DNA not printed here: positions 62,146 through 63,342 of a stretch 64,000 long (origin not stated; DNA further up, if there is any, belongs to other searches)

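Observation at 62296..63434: Two-gene cassette: small 4-Cys zinc-ribbon protein coupled to a stand-alone SIR2-like protein, next to an IS256 element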

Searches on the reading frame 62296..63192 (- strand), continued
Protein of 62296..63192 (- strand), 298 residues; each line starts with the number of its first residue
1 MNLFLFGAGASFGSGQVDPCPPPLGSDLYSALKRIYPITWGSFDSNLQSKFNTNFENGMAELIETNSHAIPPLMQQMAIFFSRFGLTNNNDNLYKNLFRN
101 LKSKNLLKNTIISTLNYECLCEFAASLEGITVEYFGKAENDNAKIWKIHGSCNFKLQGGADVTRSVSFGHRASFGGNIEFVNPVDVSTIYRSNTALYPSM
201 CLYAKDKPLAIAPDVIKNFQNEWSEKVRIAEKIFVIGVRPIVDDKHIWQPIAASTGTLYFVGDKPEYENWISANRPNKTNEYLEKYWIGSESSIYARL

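Call 34: find_related_loci(query=A1, collection=viral_contigs, flank=8000)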
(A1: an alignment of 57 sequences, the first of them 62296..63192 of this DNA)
Query A1 (298 aa) in viral_contigs; peptide patterns used: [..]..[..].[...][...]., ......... (x = any residue, [..] = any of these).
57 stretches matched a pattern; 17 encode a relative of the query (tblastn E <= 1e-3); 17 distinct loci.
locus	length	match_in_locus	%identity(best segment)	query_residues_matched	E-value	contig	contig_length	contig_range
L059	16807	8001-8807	34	2-270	7e-44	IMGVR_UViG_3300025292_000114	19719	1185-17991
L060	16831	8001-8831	34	3-282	6e-37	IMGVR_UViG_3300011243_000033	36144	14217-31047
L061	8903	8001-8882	30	1-298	8e-36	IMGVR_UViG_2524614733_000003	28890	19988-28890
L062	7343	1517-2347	33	3-282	2e-34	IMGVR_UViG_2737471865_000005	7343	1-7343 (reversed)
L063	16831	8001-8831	33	3-282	2e-34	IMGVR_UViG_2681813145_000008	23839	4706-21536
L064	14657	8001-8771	31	3-261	3e-33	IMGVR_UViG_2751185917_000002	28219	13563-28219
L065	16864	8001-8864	32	4-295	9e-32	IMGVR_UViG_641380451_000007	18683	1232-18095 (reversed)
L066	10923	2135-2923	29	2-266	2e-30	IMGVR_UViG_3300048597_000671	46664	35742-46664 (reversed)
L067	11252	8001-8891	29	4-297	1e-28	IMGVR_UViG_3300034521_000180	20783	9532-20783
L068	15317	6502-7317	31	3-275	1e-28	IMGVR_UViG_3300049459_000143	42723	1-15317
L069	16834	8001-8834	30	4-280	6e-28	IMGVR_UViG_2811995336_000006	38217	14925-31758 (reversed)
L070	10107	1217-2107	28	4-297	1e-27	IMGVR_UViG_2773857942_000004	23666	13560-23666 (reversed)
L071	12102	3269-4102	30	4-280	2e-27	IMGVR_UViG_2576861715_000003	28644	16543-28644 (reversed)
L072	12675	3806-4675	29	5-298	1e-24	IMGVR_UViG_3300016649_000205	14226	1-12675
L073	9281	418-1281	29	5-294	7e-23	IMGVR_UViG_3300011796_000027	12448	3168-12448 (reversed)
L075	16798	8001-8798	31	5-272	2e-25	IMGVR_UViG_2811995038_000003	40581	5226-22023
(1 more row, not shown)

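Call 35: search_dna_similar(query=window:62296-63192:-, collection=plasmids, mode=protein, max_evalue=0.001)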
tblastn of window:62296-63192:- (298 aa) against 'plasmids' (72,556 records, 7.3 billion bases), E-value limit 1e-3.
Records with a match: 1; places in all: 1; records where one place covers at least 80% of the query: 1.
Best place of each record, by identity: <60% 1.
By first word of the organism name: Halorubrum 1.
By predicted mobility (MOB-suite, as given by PLSDB): non-mobilizable 1.
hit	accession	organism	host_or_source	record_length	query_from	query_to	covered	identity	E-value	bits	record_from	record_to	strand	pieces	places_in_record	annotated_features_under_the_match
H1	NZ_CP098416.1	Halorubrum hochsteinianum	cell culture,underground brine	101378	16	296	94%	35.3%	3e-46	173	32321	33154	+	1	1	hypothetical protein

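Call 48: search_protein_families(library=padloc, alignment_id=A4, max_evalue=0.00001)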
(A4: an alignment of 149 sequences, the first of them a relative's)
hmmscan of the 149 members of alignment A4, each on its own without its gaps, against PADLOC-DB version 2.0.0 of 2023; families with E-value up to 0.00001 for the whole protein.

A. member 1, L001:984-1745:+ (254 aa): 0 families

B. families by the number of members that match (of 149 scanned): 340 families (the first 25 are shown)
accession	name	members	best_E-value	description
PDLC04134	mad2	6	1.6e-43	mads_2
PDLC02288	AbiEii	3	2.8e-86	AbiEii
PDLC02304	AbiEii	3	9e-30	AbiEii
PDLC03248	MTase_II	3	2.5e-09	Type II methyltransferase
PDLC03021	MTase_I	2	4.9e-192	Type I methyltransferase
PDLC04807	PDC-S02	2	3.9e-147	-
PDLC03027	MTase_I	2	6.1e-137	Type I methyltransferase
PDLC03031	MTase_I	2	2.7e-126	Type I methyltransferase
PDLC03022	MTase_I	2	8.4e-124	Type I methyltransferase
PDLC04820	PDC-S02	2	2.3e-122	-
PDLC04803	PDC-S02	2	1.6e-103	-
PDLC03032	MTase_I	2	3.7e-99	Type I methyltransferase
PDLC04827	PDC-S02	2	3.4e-92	-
PDLC04810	PDC-S02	2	2.1e-87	-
PDLC04795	PDC-S02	2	2.5e-87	-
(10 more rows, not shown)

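Call 49: search_protein_families(library=pfam, alignment_id=A4, max_evalue=0.00001)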
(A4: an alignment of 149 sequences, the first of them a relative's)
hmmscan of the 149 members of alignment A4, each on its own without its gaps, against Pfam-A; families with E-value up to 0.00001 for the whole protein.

A. member 1, L001:984-1745:+ (254 aa): 0 families

B. families by the number of members that match (of 149 scanned): 149 families (the first 25 are shown)
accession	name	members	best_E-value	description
PF00583.31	Acetyltransf_1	5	1.2e-12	Acetyltransferase (GNAT) family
PF08843.17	AbiEii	3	6.9e-38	Nucleotidyl transferase AbiEii toxin, Type IV TA system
PF13302.13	Acetyltransf_3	3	4.4e-32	Acetyltransferase (GNAT) domain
PF13424.12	TPR_12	3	3.7e-09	Tetratricopeptide repeat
PF02384.22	N6_Mtase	2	3.3e-105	N-6 DNA Methylase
PF06250.17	YhcG_C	2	2e-57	YhcG PDDEXK nuclease domain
PF13426.13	PAS_9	2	2.5e-49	PAS domain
PF17761.7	DUF1016_N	2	4.7e-48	DUF1016 N-terminal domain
PF13487.12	HD_5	2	2.8e-40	HD domain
PF00989.32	PAS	2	1.5e-38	PAS fold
PF08448.16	PAS_4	2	1.3e-34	PAS fold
PF12161.14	HsdM_N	2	7e-30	HsdM N-terminal domain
PF07719.23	TPR_2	2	4e-27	Tetratricopeptide repeat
PF13188.13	PAS_8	2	1.1e-26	PAS domain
PF01966.28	HD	2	1.8e-23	HD domain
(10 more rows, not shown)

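Call 51: search_protein_representatives(alignment_id=A1)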
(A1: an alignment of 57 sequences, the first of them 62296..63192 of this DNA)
Query: 57 sequences, 301 profile positions. Proteins with E-value up to 0.001 (for the whole library): 2504; up to 1e-10: 1284; up to 1e-30: 739. The best 150 are listed.
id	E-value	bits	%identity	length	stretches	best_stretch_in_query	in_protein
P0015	1.5e-112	392.0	-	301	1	1-299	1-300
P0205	4.9e-111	387.1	-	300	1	1-299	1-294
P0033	5.7e-110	383.6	-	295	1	1-299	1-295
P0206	5.4e-109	380.3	-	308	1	3-299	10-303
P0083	9.3e-109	379.6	-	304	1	1-299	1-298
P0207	3.3e-107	374.5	-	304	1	3-298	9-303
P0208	3.9e-106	371.0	-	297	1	2-299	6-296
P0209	1.2e-105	369.3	-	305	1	2-298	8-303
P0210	1.4e-105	369.1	-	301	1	2-298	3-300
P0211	1.2e-104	366.0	-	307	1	2-300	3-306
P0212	5.3e-104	364.0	-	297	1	1-299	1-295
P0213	2.1e-103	362.0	-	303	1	2-300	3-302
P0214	2.5e-103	361.8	-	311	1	2-299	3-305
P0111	8.8e-103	359.9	-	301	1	2-299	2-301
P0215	8.5e-101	353.4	-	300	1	2-299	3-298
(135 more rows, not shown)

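Call 55: find_encoding_contigs(protein=P0003, flank=10000, max_places=1)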
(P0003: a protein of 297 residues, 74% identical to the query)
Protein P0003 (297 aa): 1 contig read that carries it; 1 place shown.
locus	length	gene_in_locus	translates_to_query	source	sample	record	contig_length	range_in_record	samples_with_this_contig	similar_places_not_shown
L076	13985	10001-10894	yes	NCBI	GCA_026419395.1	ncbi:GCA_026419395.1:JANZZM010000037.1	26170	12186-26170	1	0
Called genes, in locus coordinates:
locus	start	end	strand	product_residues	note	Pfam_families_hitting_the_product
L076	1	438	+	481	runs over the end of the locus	PF00144:Beta-lactamase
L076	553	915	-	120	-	PF09966:DUF2200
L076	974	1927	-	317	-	PF12686:DUF3800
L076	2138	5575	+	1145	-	PF02310:B12-binding, PF03308:MeaB, PF02492:cobW (weak), PF01642:MM_CoA_mutase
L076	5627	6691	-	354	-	PF13495:Phage_int_SAM_4, PF00589:Phage_integrase, PF22823:MrpR_C_cat (weak)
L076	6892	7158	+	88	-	-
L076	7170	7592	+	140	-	-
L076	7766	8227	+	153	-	PF13673:Acetyltransf_10, PF00583:Acetyltransf_1, PF13508:Acetyltransf_7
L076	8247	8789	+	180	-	PF13302:Acetyltransf_3 (weak), PF00583:Acetyltransf_1, PF13673:Acetyltransf_10, PF13508:Acetyltransf_7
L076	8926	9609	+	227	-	-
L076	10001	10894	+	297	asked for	-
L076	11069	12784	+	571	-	PF02463:SMC_N, PF13175:AAA_15, PF13476:AAA_23, PF11398:DUF2813, PF13304:AAA_21, PF20469:OLD-like_TOPRIM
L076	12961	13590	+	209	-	-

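Call 56: find_encoding_contigs(protein=P0010, flank=10000, max_places=1)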
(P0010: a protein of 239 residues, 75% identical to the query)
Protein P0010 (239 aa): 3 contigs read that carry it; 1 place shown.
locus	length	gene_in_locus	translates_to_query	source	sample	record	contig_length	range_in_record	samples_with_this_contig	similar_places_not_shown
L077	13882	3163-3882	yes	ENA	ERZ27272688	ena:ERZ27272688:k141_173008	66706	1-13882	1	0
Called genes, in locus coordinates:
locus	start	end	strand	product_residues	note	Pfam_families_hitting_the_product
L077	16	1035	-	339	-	PF12987:DUF3871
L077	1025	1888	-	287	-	PF13479:AAA_24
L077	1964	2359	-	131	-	-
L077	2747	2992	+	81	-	-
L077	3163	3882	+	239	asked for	-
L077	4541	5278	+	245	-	-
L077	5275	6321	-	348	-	PF06144:DNA_pol3_delta, PF21694:DNA_pol3_delta_C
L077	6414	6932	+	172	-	-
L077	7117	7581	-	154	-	PF00383:dCMP_cyt_deam_1, PF14437:MafB19-deam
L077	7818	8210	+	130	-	PF19569:START_2, PF08327:AHSA1 (weak)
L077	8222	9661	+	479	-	PF03739:LptF_LptG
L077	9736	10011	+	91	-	PF00312:Ribosomal_S15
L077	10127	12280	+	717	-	PF01138:RNase_PH, PF03725:RNase_PH_C, PF03726:PNPase (weak), PF01138:RNase_PH, PF00013:KH_1, PF00575:S1, PF23459:S1_RRP5 (faint)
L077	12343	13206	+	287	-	PF00140:Sigma70_r1_2, PF04542:Sigma70_r2, PF04539:Sigma70_r3, PF04545:Sigma70_r4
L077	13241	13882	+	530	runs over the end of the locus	PF02776:TPP_enzyme_N, PF02775:TPP_enzyme_C (faint), PF16582:TPP_enzyme_M_2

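Call 57: find_encoding_contigs(protein=P0018, flank=10000, max_places=1)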
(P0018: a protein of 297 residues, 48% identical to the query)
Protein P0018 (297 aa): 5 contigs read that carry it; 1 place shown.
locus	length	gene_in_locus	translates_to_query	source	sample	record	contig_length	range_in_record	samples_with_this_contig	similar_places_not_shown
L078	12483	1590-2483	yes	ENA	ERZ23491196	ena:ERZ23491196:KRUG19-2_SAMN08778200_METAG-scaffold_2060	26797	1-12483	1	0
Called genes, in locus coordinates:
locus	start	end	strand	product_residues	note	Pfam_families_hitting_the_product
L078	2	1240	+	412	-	?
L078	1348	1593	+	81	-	-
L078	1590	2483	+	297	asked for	-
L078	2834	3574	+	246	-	PF22285:DUF6962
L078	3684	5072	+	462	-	PF07969:Amidohydro_3 (faint), PF01979:Amidohydro_1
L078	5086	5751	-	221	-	PF05170:AsmA (weak), PF05359:DUF748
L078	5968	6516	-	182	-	PF12867:DinB_2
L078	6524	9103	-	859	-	PF00246:Peptidase_M14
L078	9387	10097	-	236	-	PF00072:Response_reg, PF04397:LytTR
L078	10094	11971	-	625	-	PF07696:7TMR-DISMED2 (weak), PF07695:7TMR-DISM_7TM, PF06580:His_kinase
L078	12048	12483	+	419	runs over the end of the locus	PF01566:Nramp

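Call 58: find_encoding_contigs(protein=P0033, flank=10000, max_places=1)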
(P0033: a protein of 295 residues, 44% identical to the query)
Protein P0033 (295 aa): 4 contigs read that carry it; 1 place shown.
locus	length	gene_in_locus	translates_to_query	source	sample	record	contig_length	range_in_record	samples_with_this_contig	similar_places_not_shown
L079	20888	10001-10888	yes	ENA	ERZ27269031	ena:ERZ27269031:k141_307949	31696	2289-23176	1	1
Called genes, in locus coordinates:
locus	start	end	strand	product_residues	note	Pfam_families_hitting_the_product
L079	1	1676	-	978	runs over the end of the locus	PF17164:DUF5122, PF18962:Por_Secre_tail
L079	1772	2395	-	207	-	PF00072:Response_reg, PF00196:GerE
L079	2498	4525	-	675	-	PF07719:TPR_2 (faint), PF13424:TPR_12, PF13374:TPR_10 (weak), PF13424:TPR_12, PF17874:TPR_MalT (weak), PF13424:TPR_12 (weak), PF07730:HisKA_3, PF02518:HATPase_c, +6 more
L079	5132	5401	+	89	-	-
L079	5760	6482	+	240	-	-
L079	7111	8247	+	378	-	PF06114:Peptidase_M78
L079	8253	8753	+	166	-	PF14367:DUF4411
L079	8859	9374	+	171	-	-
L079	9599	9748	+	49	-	-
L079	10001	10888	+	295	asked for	-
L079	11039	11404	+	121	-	-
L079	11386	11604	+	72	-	-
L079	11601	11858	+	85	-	-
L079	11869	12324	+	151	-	PF14534:DUF4440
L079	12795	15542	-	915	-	PF07719:TPR_2 (faint), PF13174:TPR_6 (faint), PF13176:TPR_7 (faint), PF13181:TPR_8 (faint), PF13374:TPR_10 (faint), PF13424:TPR_12, PF00515:TPR_1 (weak), PF12770:CHAT, +2 more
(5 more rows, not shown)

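Call 78: search_protein_families(library=phrogs, alignment_id=A5, max_evalue=0.00001)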
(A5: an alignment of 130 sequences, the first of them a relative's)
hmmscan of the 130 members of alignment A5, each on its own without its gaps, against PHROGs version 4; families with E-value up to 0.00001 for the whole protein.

A. member 1, L059:1098-3689:+ (864 aa): 26 families (the best 25 are shown)
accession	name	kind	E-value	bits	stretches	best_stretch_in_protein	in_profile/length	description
phrog_28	-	tail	3.5e-134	450.8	1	1-861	105-771/1228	tail length tape measure protein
phrog_26612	-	unknown function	3.6e-98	330.3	1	185-501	38-356/364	-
phrog_1272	-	tail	2e-43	149.5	2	15-670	51-713/1606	tail length tape measure protein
phrog_17727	-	tail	1.4e-37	130.7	1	325-562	2-207/443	tail length tape measure protein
phrog_58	-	tail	1.4e-31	110.9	1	23-787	193-1008/1544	tail length tape measure protein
phrog_5690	-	unknown function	1.6e-27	97.5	1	289-861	262-901/907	-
phrog_10546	-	unknown function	1.6e-26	94.7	1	1-178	1-179/186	-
phrog_991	-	tail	2.6e-23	82.7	1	57-738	110-814/1966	tail length tape measure protein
phrog_5218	-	unknown function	4.6e-21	75.7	1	22-618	31-645/1599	-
phrog_4200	-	tail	1.3e-19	71.2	2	599-721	202-307/732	tail length tape measure protein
phrog_167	-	tail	1.7e-18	66.8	1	34-741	99-723/1555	tail length tape measure protein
phrog_1204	-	tail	2.4e-14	53.2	1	698-770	1290-1362/1483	tail protein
phrog_31684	-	unknown function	3.6e-12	47.5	1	291-480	9-210/227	-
phrog_5493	-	tail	4.9e-12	46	1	684-788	931-1033/1102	tail length tape measure protein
phrog_1686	-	tail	1.1e-11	44.4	1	698-785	1049-1136/1224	tail length tape measure protein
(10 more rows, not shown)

B. families by the number of members that match (of 130 scanned): 331 families (the first 25 are shown)
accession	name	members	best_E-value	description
phrog_116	-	4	2.8e-74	DNA methyltransferase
phrog_7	-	4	4.5e-69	endolysin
phrog_7910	-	4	1.8e-37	endolysin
phrog_33083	-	4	1.9e-31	endolysin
phrog_91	-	3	5.8e-302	nicking at origin of replication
phrog_16406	-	3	1e-249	-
phrog_6857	-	3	8.9e-206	-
phrog_5751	-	3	1.2e-192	terminase large subunit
phrog_68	-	3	9.6e-174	portal protein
phrog_70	-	3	4.3e-166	major head protein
phrog_3746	-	3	8.6e-157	terminase large subunit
phrog_96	-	3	4.8e-155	HNH endonuclease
phrog_5909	-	3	2.1e-134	terminase large subunit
phrog_14885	-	3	9.5e-128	-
phrog_56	-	3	3e-123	DNA methyltransferase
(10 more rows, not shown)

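Call 79: search_protein_families(library=padloc, alignment_id=A5, max_evalue=0.00001)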
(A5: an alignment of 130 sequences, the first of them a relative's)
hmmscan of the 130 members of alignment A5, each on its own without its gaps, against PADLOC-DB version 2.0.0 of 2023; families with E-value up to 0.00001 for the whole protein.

A. member 1, L059:1098-3689:+ (864 aa): 0 families

B. families by the number of members that match (of 130 scanned): 135 families (the first 25 are shown)
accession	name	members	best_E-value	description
PDLC03302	MTase_II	4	2.2e-16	Type II methyltransferase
PDLC03294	MTase_II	3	1.5e-86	Type II methyltransferase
PDLC03247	MTase_II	3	7.4e-19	Type II methyltransferase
PDLC03244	MTase_II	3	1.7e-15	Type II methyltransferase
PDLC03279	MTase_II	3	2.5e-14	Type II methyltransferase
PDLC04018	PD-Lambda-5_B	3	2.5e-13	-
PDLC03265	MTase_II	2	5.7e-146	Type II methyltransferase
PDLC03729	oMTase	2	3.3e-111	orphan methyltransferase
PDLC03735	oMTase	2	8.1e-47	orphan methyltransferase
PDLC03371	MTase_II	2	2e-43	Type II methyltransferase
PDLC03261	MTase_II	2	6.9e-43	Type II methyltransferase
PDLC03299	MTase_II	2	1.1e-38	Type II methyltransferase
PDLC03378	MTase_II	2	1.2e-38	Type II methyltransferase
PDLC03234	MTase_II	2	1.9e-35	Type II methyltransferase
PDLC03266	MTase_II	2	6e-34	Type II methyltransferase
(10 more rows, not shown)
